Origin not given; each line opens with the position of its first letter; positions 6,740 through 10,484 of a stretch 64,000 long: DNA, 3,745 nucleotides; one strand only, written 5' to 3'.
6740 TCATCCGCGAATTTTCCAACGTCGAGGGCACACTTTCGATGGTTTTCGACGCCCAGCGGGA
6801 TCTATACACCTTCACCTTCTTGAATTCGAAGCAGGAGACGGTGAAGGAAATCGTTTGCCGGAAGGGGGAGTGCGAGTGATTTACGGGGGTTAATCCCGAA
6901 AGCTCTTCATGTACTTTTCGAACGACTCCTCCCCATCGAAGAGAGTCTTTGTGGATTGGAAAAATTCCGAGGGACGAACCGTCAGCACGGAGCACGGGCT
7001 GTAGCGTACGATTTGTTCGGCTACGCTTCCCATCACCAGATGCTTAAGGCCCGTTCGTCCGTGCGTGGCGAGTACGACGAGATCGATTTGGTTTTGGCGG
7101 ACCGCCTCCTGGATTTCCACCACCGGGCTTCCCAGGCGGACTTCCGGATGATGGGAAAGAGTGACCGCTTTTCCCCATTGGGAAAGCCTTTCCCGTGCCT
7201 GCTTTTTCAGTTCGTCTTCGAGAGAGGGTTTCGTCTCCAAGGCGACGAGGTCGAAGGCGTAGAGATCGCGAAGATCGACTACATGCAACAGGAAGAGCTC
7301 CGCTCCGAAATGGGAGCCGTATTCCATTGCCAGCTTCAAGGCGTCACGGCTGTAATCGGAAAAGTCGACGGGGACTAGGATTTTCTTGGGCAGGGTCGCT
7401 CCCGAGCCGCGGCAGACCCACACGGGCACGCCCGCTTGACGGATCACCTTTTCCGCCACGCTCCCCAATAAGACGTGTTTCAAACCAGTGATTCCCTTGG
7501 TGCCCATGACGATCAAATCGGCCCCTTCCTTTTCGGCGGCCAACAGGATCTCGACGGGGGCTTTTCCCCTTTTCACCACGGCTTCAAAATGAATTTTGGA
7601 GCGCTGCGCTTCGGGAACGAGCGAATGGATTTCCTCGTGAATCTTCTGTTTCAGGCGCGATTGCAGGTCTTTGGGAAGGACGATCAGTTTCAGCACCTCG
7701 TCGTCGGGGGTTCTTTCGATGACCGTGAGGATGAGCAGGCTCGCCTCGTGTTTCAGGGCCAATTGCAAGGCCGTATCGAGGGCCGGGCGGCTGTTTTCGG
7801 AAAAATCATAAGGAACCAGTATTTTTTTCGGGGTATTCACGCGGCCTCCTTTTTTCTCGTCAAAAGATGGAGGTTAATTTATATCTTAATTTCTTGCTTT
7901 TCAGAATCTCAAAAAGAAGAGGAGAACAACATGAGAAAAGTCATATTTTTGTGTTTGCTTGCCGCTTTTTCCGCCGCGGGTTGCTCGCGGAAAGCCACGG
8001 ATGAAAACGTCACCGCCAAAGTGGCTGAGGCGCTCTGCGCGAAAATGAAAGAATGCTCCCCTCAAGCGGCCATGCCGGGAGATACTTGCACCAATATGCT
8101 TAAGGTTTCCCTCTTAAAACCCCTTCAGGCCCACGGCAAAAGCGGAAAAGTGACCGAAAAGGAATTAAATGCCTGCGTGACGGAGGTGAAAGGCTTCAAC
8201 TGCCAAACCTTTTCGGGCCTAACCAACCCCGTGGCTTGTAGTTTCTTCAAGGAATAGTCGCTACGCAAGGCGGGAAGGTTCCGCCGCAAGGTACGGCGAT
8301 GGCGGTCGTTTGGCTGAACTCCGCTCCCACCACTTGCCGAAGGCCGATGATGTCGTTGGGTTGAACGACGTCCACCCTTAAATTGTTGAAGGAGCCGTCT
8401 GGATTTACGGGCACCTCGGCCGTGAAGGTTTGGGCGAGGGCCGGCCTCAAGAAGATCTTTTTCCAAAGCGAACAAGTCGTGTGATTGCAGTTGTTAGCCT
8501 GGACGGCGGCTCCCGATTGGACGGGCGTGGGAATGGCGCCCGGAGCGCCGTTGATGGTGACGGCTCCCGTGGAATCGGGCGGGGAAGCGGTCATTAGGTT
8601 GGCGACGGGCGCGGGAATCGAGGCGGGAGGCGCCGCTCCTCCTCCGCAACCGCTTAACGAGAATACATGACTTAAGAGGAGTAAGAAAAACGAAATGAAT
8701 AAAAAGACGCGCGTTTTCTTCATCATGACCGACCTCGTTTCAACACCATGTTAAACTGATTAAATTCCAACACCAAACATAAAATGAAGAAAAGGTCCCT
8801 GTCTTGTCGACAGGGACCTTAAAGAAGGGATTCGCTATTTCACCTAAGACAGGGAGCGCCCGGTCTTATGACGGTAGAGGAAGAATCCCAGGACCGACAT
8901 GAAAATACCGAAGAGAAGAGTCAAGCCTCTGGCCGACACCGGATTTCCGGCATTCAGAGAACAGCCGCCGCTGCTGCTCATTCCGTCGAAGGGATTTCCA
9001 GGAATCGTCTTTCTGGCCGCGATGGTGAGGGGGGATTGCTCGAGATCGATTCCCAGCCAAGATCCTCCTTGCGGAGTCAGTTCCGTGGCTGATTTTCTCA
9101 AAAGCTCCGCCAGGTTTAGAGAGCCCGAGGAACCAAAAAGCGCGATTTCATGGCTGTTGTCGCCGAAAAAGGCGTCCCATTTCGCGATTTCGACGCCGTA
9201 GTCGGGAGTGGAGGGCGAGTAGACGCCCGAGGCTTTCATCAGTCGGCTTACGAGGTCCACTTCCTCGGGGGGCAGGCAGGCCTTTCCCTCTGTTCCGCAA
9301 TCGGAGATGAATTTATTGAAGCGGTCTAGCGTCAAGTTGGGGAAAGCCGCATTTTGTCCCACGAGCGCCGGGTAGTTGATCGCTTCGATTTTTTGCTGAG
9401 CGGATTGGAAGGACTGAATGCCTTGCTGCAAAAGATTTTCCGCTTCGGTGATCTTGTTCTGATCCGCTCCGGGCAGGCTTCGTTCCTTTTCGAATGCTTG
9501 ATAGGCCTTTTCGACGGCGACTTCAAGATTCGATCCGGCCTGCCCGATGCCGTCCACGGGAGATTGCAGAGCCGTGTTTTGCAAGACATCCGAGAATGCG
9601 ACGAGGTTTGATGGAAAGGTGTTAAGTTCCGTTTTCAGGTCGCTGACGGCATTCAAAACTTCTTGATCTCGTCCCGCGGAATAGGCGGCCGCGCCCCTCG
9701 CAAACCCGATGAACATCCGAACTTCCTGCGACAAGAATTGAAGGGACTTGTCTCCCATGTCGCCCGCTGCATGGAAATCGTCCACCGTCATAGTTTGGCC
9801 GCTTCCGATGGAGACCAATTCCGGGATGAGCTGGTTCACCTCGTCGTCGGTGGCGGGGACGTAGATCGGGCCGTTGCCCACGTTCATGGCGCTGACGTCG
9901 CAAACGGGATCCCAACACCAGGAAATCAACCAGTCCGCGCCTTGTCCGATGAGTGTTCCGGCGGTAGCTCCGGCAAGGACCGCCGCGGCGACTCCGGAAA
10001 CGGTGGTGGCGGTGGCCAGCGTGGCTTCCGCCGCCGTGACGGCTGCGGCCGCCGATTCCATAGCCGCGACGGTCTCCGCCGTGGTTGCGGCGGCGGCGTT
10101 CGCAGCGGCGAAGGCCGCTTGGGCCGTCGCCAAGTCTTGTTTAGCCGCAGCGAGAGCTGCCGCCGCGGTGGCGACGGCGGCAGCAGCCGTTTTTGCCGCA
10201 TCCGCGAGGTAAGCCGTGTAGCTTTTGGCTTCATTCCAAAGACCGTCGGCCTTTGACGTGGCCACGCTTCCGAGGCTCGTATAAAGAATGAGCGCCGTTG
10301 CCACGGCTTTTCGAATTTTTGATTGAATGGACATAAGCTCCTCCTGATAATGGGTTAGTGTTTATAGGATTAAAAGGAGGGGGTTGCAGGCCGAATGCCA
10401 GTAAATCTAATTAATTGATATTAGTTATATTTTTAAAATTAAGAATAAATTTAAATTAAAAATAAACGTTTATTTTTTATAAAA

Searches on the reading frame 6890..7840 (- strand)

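Call 30: search_protein_families(library=pfam, proteins=[window:6890-7840:-], max_evalue=0.00001)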
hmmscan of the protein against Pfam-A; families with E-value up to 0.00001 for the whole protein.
window:6890-7840:- (316 aa): 1 family
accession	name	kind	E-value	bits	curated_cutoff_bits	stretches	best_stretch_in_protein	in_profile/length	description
PF00582.32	Usp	-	8.6e-66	221.2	24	2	5-144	3-141/141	Universal stress protein family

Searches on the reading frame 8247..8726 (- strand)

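Call 30: search_protein_families(library=pfam, proteins=[window:8247-8726:-], max_evalue=0.00001)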
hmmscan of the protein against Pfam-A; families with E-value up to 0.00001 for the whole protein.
window:8247-8726:- (159 aa): 0 families

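Call 33: search_protein_families(library=ncbifam, proteins=[window:8247-8726:-], max_evalue=0.01)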
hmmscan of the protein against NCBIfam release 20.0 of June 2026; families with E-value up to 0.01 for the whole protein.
window:8247-8726:- (159 aa): 1 family
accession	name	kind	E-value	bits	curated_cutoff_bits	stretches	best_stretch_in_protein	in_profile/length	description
NF058595.1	invert_tail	domain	0.0049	17.2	37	1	4-65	49-102/113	lipo-invert putative C-terminal anchoring domain-containing protein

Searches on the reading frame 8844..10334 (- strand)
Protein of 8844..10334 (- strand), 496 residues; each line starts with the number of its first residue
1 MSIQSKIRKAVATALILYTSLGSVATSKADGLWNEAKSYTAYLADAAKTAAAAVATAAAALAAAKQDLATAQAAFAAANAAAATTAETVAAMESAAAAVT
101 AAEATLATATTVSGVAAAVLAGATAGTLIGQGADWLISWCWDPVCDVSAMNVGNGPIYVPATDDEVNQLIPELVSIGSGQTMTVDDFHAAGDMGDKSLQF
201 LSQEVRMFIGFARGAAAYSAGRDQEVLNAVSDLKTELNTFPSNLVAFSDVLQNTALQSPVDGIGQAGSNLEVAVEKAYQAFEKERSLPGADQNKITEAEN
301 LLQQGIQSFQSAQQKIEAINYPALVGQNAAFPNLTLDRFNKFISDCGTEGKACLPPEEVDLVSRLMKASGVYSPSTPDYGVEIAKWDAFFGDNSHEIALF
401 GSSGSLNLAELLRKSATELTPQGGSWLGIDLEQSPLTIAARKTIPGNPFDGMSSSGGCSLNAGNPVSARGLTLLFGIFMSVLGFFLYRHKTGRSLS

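Call 10: search_protein_families(library=pfam, proteins=[window:8844-10334:-], max_evalue=0.01)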
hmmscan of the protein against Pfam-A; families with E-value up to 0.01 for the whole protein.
window:8844-10334:- (496 aa): 0 families

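Call 33: search_protein_families(library=ncbifam, proteins=[window:8844-10334:-], max_evalue=0.01)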
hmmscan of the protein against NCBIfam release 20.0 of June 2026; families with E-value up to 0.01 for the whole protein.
window:8844-10334:- (496 aa): 0 families

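Call 89: search_solved_structures(query=window:8844-10334:-, max_evalue=0.1)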
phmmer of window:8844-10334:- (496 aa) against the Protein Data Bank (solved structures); distinct sequences matched with E-value up to 0.1: 0.
